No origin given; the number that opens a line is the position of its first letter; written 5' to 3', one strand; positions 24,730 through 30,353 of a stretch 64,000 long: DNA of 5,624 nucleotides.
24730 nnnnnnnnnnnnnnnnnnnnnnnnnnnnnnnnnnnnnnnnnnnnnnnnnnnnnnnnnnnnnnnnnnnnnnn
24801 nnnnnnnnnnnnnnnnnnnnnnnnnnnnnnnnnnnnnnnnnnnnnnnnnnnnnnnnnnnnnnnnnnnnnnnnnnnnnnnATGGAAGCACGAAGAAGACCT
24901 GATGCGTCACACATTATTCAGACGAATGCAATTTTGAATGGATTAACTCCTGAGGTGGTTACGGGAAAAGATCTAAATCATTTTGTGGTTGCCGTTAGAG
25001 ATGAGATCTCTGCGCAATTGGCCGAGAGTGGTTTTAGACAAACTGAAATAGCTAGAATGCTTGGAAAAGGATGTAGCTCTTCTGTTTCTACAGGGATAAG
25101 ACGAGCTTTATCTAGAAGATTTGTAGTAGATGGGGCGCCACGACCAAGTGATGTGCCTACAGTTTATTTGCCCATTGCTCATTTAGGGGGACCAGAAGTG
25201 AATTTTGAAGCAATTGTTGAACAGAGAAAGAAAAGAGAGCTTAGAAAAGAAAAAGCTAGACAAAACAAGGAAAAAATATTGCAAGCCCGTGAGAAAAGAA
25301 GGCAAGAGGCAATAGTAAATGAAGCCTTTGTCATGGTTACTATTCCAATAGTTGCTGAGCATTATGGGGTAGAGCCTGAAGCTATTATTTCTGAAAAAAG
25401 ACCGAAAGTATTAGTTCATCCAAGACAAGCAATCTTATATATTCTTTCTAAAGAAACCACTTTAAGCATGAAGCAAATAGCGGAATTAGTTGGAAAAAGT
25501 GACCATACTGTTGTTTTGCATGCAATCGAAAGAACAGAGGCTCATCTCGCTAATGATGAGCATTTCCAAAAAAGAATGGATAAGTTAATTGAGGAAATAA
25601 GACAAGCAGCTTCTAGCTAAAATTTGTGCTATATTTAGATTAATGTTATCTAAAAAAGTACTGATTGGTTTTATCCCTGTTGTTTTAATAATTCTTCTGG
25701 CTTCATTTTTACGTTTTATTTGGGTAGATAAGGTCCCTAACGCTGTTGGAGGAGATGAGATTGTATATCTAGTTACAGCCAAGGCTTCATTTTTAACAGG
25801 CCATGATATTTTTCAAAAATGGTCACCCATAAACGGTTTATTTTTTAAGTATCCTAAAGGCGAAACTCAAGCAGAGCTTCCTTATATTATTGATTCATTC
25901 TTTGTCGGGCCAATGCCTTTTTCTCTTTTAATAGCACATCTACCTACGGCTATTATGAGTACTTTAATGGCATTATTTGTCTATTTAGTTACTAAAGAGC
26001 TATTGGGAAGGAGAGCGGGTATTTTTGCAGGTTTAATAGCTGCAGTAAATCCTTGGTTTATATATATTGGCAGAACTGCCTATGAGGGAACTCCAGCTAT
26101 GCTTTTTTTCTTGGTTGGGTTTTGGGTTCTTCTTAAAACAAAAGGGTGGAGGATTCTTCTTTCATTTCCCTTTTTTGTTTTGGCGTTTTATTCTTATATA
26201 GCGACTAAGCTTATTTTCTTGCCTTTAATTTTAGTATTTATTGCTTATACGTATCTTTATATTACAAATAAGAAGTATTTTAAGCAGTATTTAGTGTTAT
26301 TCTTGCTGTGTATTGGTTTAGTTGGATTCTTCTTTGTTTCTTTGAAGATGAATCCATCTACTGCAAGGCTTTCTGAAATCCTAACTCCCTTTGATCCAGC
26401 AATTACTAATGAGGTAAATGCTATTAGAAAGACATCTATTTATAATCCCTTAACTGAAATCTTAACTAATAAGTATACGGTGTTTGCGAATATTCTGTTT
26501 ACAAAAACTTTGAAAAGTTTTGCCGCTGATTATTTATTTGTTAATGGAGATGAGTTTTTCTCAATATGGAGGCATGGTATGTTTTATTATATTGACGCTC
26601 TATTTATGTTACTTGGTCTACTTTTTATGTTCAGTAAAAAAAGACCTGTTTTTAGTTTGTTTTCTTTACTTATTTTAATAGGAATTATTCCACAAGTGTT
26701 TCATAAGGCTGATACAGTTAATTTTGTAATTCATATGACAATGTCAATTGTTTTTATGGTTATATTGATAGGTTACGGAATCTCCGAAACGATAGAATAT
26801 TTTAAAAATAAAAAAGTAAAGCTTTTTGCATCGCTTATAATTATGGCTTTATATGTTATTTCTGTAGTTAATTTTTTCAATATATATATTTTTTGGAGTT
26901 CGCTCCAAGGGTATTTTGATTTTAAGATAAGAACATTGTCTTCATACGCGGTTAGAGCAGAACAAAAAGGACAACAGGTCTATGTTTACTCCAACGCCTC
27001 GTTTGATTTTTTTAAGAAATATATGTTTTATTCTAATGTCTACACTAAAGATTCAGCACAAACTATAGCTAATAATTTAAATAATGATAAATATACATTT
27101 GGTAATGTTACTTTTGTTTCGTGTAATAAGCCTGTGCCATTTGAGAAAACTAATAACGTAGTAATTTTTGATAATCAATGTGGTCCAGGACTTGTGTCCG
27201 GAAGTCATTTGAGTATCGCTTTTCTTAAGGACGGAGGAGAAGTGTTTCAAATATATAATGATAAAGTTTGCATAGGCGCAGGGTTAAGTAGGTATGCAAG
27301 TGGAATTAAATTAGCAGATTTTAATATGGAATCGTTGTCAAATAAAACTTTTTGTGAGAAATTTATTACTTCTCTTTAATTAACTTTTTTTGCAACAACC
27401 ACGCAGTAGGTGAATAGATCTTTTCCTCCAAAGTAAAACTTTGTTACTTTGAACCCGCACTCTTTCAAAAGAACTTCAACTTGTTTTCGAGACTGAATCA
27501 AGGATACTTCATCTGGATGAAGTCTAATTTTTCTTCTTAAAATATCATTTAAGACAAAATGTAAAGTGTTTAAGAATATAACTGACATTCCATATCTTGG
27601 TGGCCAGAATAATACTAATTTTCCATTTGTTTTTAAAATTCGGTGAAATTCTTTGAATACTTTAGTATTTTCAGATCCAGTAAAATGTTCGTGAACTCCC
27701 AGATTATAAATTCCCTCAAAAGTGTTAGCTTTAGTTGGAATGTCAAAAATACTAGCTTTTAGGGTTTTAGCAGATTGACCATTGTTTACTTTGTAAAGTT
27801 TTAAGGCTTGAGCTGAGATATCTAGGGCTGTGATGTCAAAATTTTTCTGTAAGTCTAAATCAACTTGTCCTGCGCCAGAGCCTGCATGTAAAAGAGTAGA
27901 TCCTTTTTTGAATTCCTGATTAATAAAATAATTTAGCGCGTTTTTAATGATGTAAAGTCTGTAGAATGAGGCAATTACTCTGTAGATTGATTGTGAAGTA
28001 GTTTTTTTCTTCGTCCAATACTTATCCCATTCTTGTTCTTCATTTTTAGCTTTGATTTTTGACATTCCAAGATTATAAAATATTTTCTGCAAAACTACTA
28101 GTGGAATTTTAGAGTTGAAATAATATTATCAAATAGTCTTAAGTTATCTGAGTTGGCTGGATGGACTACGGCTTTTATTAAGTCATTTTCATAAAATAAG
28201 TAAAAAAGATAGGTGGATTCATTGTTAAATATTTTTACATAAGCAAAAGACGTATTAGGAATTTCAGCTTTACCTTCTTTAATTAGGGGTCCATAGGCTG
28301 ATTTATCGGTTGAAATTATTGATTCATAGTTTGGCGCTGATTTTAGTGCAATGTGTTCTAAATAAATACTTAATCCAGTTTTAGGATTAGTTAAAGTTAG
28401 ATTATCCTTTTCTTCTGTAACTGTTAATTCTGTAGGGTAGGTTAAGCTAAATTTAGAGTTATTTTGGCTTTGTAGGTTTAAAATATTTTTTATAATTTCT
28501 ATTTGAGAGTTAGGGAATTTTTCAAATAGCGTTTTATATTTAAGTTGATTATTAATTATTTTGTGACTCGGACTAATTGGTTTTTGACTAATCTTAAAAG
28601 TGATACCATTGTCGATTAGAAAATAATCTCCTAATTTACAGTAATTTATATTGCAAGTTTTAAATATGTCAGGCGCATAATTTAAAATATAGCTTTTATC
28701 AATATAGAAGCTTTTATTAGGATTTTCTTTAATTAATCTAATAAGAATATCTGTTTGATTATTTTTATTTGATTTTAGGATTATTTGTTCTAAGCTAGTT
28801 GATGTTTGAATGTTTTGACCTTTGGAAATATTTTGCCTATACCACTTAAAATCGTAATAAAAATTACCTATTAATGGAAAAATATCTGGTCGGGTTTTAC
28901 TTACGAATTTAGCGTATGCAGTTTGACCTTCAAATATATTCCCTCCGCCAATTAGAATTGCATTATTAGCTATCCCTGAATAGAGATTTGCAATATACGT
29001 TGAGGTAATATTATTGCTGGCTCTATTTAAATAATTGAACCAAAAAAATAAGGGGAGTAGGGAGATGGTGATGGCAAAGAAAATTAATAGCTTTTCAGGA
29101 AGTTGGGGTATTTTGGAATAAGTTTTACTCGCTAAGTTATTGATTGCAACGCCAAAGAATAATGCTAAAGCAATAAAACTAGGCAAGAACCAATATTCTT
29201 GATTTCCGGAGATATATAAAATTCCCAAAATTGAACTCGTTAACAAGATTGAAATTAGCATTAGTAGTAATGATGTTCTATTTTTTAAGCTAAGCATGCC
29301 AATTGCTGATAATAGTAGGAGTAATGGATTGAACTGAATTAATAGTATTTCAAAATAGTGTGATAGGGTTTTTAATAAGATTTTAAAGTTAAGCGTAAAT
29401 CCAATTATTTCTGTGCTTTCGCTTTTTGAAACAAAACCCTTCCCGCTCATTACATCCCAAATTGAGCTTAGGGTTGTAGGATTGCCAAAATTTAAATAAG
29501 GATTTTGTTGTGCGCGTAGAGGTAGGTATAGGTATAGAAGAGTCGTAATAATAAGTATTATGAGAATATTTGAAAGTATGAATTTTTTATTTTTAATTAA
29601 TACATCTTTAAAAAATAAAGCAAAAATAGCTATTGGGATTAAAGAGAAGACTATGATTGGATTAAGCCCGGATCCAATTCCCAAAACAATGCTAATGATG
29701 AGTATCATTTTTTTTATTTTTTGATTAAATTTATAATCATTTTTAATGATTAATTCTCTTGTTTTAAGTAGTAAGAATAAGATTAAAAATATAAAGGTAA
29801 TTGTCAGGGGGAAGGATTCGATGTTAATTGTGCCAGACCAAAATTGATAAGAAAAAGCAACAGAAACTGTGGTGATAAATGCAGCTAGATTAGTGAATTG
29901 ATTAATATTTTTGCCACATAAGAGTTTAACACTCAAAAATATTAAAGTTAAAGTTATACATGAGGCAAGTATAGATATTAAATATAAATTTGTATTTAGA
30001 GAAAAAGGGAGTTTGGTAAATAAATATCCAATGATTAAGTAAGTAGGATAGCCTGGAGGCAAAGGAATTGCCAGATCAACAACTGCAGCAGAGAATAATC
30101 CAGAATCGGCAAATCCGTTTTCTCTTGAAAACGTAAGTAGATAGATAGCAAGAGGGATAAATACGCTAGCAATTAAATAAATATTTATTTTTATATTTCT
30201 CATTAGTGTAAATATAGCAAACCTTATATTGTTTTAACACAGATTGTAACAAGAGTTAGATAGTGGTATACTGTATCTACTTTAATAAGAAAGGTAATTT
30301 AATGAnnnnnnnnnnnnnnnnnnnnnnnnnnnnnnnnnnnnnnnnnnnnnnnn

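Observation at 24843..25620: Leaderless DnaA domain-IV-only protein abutting the 5S rRNA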

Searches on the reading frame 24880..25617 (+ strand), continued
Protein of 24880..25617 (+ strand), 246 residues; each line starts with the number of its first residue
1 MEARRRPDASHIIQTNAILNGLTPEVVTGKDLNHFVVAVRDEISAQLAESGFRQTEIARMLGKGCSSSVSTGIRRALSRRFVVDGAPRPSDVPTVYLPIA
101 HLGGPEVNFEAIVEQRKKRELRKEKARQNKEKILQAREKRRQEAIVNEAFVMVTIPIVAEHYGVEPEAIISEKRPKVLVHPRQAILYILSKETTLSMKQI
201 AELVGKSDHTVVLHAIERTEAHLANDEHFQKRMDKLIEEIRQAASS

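Call 107: search_protein_families(library=pfam, proteins=[P0008, P0010], max_evalue=0.001)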
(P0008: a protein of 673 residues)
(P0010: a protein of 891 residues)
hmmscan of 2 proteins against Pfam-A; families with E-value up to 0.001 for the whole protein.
P0008 (673 aa): 5 families
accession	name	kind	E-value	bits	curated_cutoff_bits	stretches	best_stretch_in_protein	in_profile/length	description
PF08299.17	Bac_DnaA_C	-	2.5e-80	264.9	31.5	5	177-245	1-69/69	Bacterial dnaA protein helix-turn-helix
PF13404.12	HTH_AsnC-type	-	1.9e-12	47.2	27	0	72-99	12-39/42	AsnC-type helix-turn-helix domain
PF12833.13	HTH_18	-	5.2e-07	30.3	33.6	0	599-629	37-66/80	Helix-turn-helix domain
PF12802.13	MarR_2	-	5.6e-05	23.7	27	0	69-99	12-42/61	MarR family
PF01047.28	MarR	-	9.5e-05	22.7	24.6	0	594-634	4-43/59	MarR family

P0010 (891 aa): 2 families
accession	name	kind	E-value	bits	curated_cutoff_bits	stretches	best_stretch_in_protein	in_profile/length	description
PF08299.17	Bac_DnaA_C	-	1.2e-64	214.7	31.5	4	29-93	4-69/69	Bacterial dnaA protein helix-turn-helix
PF08281.18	Sigma70_r4_2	-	1.3e-10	41.2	25.7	0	70-96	27-53/54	Sigma-70, region 4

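Call 108: list_cluster_members(proteins=[P0016, P0022, P0026, P0017, P0019, P0020, P0025, P0031, P0008, P0010])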
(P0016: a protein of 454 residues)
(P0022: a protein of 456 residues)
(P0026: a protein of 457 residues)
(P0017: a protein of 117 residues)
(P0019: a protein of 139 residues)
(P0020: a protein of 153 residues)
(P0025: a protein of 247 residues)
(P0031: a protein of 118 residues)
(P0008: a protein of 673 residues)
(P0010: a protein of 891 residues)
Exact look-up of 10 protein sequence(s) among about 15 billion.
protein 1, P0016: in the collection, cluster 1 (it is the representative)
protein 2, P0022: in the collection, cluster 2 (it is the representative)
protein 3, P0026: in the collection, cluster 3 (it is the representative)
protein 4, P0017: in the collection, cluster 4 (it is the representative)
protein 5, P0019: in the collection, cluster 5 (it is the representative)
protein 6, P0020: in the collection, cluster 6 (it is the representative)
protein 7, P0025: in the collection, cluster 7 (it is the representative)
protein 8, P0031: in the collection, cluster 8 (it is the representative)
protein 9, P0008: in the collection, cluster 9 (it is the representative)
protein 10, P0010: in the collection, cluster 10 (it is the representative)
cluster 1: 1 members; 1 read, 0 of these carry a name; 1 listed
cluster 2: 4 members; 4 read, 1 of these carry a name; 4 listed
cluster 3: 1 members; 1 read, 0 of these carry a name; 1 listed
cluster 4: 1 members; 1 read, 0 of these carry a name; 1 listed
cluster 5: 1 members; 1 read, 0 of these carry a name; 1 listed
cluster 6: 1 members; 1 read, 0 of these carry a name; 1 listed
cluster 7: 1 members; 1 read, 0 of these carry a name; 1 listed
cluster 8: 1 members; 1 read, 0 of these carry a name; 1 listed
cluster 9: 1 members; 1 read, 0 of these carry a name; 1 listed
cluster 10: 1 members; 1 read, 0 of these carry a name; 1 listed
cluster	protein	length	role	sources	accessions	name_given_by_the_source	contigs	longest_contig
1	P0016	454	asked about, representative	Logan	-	-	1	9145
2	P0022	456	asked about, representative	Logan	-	-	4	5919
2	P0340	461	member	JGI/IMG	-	chromosomal replication initiator protein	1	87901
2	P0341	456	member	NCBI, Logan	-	-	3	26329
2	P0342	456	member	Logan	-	-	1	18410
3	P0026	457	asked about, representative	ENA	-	-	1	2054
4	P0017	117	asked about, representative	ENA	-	-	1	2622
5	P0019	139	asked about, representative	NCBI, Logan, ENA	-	-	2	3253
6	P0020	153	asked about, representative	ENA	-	-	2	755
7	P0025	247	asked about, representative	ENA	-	-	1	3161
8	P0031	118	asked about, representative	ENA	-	-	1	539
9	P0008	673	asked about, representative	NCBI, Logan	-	-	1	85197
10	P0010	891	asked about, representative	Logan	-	-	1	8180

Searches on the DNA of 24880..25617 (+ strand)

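Call 18: search_rna_families(sources=[L001, L002, L003, L004], threshold=gathering)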
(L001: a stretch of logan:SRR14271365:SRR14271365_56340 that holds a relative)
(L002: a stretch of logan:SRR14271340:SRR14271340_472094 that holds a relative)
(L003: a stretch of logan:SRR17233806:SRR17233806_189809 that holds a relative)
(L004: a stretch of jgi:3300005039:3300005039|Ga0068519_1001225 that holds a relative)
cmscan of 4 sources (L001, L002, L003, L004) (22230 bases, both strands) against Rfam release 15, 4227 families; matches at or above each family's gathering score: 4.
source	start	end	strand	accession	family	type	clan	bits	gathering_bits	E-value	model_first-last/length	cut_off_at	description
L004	1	2718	+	RF02541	LSU_rRNA_bacteria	Gene; rRNA;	CL00112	1811.9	50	0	535-2925/2925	5'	Bacterial large subunit ribosomal RNA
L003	1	164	+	RF02541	LSU_rRNA_bacteria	Gene; rRNA;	CL00112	121.4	50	4.8e-36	2764-2925/2925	5'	Bacterial large subunit ribosomal RNA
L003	220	333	+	RF00001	5S_rRNA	Gene; rRNA;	CL00113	77.8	38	3.1e-15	1-120/120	no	5S ribosomal RNA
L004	2909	3022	+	RF00001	5S_rRNA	Gene; rRNA;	CL00113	77.5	38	3.6e-15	1-120/120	no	5S ribosomal RNA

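Call 26: search_rna_families(sources=[L005, L007, L008, L009], threshold=gathering)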
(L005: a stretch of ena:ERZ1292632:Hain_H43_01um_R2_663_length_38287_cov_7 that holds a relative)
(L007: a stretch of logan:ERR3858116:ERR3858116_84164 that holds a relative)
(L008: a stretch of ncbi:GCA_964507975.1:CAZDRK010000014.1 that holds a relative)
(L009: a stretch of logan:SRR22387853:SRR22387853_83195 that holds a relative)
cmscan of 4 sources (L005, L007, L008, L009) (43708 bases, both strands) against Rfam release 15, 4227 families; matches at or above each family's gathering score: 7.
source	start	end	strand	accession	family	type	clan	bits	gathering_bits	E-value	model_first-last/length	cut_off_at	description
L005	5181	8021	+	RF02541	LSU_rRNA_bacteria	Gene; rRNA;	CL00112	1784.6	50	0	1-2925/2925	no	Bacterial large subunit ribosomal RNA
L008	1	155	+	RF02541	LSU_rRNA_bacteria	Gene; rRNA;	CL00112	103.6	50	7.4e-30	2773-2925/2925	5'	Bacterial large subunit ribosomal RNA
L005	7144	7347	+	RF00028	Intron_gpI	Intron;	-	74.4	50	3.3e-17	1-253/253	no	Group I catalytic intron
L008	203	317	+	RF00001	5S_rRNA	Gene; rRNA;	CL00113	73.5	38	8.2e-14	1-120/120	no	5S ribosomal RNA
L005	9572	9685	+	RF00001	5S_rRNA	Gene; rRNA;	CL00113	71.2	38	3.3e-13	1-120/120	no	5S ribosomal RNA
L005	4997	5069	+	RF00005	tRNA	Gene; tRNA;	CL00001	66.8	29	1.6e-12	1-71/71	no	tRNA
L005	8900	9158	+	RF00028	Intron_gpI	Intron;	-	62.4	50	1.3e-13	1-253/253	no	Group I catalytic intron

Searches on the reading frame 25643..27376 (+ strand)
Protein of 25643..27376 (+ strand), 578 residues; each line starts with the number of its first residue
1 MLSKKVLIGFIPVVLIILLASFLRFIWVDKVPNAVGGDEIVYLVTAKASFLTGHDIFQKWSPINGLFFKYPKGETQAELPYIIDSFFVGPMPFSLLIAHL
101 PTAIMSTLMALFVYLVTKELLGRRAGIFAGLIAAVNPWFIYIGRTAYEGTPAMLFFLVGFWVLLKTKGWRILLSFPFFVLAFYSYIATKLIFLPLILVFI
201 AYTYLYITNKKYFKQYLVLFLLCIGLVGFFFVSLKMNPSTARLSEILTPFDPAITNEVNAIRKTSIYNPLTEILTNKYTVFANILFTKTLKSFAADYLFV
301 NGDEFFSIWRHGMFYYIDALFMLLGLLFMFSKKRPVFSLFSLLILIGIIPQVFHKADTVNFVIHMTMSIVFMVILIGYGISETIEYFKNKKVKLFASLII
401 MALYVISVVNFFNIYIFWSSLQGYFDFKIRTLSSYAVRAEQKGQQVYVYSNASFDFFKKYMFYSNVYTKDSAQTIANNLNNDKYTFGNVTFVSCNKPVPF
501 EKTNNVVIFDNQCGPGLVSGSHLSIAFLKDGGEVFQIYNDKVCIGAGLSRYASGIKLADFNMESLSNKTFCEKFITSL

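Call 37: search_protein_families(library=pfam, proteins=[window:25643-27376:+], max_evalue=0.001)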
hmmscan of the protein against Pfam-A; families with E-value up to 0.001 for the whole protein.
window:25643-27376:+ (578 aa): 1 family
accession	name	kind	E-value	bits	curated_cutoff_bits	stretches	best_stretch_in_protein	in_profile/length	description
PF13231.12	PMT_2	-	1.2e-05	26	26.1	1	94-223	20-153/160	Dolichyl-phosphate-mannose-protein mannosyltransferase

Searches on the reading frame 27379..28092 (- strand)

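Call 37: search_protein_families(library=pfam, proteins=[window:27379-28092:-], max_evalue=0.001)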
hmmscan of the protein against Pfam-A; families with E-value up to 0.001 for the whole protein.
window:27379-28092:- (238 aa): 6 families
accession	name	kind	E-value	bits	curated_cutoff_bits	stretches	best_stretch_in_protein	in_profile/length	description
PF08241.18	Methyltransf_11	-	2.2e-13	51.1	21.2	1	68-161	1-95/95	Methyltransferase domain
PF13649.12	Methyltransf_25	-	8.4e-11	42.9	27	1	68-157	2-97/97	Methyltransferase domain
PF13489.12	Methyltransf_23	-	2.1e-06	28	27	1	54-217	14-162/164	Methyltransferase domain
PF08242.18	Methyltransf_12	-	4.8e-06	27.7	30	1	68-159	1-98/98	Methyltransferase domain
PF02353.26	CMAS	-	7.6e-05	22.6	27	1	60-161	59-164/273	Mycolic acid cyclopropane synthetase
PF13847.12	Methyltransf_31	-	0.00063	19.9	27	0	62-160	2-108/145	Methyltransferase domain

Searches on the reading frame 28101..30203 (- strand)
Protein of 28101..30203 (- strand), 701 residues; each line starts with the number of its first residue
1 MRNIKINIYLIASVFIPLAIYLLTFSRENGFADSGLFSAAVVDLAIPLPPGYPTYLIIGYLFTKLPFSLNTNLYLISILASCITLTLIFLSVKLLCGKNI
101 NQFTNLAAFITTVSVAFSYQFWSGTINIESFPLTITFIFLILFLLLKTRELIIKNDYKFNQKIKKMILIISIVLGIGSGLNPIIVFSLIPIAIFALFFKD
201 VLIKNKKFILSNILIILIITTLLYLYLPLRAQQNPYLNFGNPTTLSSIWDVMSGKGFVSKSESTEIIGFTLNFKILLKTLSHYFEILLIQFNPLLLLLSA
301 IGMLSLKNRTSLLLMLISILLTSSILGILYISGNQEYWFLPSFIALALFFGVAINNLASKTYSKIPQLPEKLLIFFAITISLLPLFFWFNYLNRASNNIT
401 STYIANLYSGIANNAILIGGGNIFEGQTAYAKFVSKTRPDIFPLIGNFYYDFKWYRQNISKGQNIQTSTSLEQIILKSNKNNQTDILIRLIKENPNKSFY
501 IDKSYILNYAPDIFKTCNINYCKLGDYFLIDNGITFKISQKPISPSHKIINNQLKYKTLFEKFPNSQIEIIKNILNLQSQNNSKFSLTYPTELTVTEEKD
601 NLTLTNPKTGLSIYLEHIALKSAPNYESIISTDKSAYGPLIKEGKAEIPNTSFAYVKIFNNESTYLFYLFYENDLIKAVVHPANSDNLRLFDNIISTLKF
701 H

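Call 37: search_protein_families(library=pfam, proteins=[window:28101-30203:-], max_evalue=0.001)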
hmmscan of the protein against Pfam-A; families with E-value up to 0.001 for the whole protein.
window:28101-30203:- (701 aa): 1 family
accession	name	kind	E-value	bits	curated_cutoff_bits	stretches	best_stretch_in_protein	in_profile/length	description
PF11028.14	TMEM260-like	-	4.7e-18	66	24.2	1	33-200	1-174/179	Protein O-mannosyl-transferase TMEM260-like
